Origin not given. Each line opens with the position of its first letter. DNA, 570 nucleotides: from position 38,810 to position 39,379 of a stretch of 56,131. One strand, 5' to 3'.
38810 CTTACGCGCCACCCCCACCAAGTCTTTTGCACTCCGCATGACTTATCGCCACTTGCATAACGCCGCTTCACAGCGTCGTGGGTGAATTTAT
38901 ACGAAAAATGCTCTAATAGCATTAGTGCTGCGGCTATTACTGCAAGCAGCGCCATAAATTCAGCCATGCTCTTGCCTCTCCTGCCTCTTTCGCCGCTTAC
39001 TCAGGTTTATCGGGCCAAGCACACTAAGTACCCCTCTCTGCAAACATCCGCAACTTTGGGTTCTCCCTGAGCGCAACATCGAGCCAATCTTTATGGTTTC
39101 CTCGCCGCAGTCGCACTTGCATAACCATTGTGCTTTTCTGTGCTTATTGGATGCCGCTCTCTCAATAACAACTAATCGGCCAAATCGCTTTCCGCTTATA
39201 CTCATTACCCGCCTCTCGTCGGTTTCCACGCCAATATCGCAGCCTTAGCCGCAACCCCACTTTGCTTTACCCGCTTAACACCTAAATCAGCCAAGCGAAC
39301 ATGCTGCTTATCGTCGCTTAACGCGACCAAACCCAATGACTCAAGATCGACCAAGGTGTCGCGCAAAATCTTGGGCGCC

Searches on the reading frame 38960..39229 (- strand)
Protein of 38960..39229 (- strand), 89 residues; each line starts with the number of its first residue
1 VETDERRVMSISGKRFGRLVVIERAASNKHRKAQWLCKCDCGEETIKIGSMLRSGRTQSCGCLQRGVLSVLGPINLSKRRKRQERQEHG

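Call 11: search_protein_families(library=phrogs, proteins=[window:38960-39229:-], max_evalue=0.001)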
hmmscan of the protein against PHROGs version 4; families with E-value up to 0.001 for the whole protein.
window:38960-39229:- (89 aa): 4 families
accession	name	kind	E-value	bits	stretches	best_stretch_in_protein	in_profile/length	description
phrog_374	-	DNA, RNA and nucleotide metabolism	2.4e-23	83.8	1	4-65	190-252/617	HNH endonuclease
phrog_22195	-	unknown function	6.2e-07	30.3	1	7-64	6-59/148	-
phrog_18493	-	unknown function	2.6e-05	25.3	1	4-66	53-112/136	-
phrog_27240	-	unknown function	0.00047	21.5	1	12-65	8-58/132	-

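Call 12: search_protein_families(library=pfam, proteins=[window:38960-39229:-], max_evalue=0.01)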
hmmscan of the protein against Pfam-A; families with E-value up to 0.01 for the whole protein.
window:38960-39229:- (89 aa): 0 families
